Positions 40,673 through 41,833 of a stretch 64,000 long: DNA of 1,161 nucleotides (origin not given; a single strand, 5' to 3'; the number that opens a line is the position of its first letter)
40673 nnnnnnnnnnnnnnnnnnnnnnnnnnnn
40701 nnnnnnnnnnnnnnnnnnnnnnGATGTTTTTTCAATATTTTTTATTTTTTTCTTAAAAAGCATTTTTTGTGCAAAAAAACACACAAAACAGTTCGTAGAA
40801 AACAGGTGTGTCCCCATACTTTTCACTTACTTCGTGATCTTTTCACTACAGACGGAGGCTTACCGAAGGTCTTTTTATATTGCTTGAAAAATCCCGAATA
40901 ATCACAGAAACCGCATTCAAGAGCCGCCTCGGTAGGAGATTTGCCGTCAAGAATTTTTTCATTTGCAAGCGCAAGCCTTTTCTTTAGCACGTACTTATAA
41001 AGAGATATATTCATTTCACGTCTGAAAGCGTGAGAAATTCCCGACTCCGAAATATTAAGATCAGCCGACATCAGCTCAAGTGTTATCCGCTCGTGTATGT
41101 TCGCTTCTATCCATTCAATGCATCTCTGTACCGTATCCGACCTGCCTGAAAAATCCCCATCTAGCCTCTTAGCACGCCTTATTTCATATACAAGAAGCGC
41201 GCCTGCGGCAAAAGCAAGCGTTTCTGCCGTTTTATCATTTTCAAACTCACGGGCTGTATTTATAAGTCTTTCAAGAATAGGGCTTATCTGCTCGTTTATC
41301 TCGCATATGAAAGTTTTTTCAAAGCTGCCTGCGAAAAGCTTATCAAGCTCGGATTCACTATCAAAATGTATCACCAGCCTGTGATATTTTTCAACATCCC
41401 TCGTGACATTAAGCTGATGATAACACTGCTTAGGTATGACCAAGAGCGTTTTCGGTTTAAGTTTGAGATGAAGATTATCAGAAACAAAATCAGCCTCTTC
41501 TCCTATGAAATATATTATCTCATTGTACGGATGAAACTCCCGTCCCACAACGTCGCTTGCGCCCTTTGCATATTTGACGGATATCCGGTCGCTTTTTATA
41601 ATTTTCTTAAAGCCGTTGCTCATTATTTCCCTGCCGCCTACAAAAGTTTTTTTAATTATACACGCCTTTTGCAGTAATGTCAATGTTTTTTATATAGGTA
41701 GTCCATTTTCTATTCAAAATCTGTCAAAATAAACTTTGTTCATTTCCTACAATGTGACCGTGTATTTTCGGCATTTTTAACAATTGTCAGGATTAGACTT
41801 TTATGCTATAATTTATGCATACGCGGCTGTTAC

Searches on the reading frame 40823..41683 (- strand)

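Call 7: search_protein_families(library=pfam, proteins=[window:40823-41683:-])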
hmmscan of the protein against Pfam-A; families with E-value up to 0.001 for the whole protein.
window:40823-41683:- (286 aa): 2 families
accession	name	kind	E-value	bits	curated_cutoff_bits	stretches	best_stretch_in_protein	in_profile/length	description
PF12833.13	HTH_18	-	3.9e-16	59.5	33.6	1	206-282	2-79/80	Helix-turn-helix domain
PF00165.29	HTH_AraC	-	0.00046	20.7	26.6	0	252-275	13-35/42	Bacterial regulatory helix-turn-helix proteins, AraC family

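Call 40: search_protein_families(library=ncbifam, proteins=[window:40823-41683:-], max_evalue=0.01)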
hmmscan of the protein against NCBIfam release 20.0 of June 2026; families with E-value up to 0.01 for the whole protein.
window:40823-41683:- (286 aa): 19 families
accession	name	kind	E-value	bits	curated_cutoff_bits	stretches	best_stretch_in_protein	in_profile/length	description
TIGR04094.1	adjacent_YSIRK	equivalog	6.7e-19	68.1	200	1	179-277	281-379/383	YSIRK-targeted surface antigen transcriptional regulator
NF041686.2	ant_diox_reg_AndR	equivalog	7.4e-11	42.2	350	1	182-283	216-320/321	anthranilate 1,2-dioxygenase regulatory protein AndR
NF047455.1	TF_Staph_AryK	equivalog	9.9e-11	40.6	850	1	183-282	157-257/759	transcriptional regulator AryK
NF007860.0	PRK10572.1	equivalog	9e-10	37.9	208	1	70-284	66-285/292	arabinose operon transcriptional regulator AraC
NF052371.1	TransRegGbdRPseu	equivalog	4.7e-09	35.7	480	1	184-278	226-321/365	choline metabolism transcriptional regulator GbdR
NF010028.0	PRK13503.1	equivalog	4.4e-08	32.8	288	1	129-284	116-273/278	HTH-type transcriptional activator RhaS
NF007584.0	PRK10219.1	equivalog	2.9e-07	30.8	174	1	183-280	5-103/107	superoxide response transcriptional regulator SoxS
NF007243.0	PRK09685.1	equivalog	3.2e-07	30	199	1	137-278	153-296/303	transcriptional regulator FeaR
NF033869.1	viru_reg_Rsp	equivalog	3.6e-07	29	400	1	114-277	79-242/701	AraC family transcriptional regulator Rsp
NF006902.0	PRK09393.1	equivalog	4.6e-07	29.3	425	1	182-283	219-321/327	transcriptional regulator FtrA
NF012144.2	ramA_TF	equivalog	3.9e-06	27.3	180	1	184-283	6-106/108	RamA family antibiotic efflux transcriptional regulator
NF047788.1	TransRegPocR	equivalog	5.1e-06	26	500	1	183-281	189-288/296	transcriptional regulator PocR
NF049932.1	TranspRegBtr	equivalog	1.3e-05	23.9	900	1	121-284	104-266/531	bacillibactin transport transcriptional regulator Btr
NF052534.1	RzbtTranRegRhrA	equivalog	1.5e-05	24.4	500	1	207-282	232-309/312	rhizobactin biosynthesis transcriptional regulator RhrA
NF008564.0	PRK11511.1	equivalog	9e-05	22.6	202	1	184-278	10-105/127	MDR efflux pump AcrAB transcriptional activator MarA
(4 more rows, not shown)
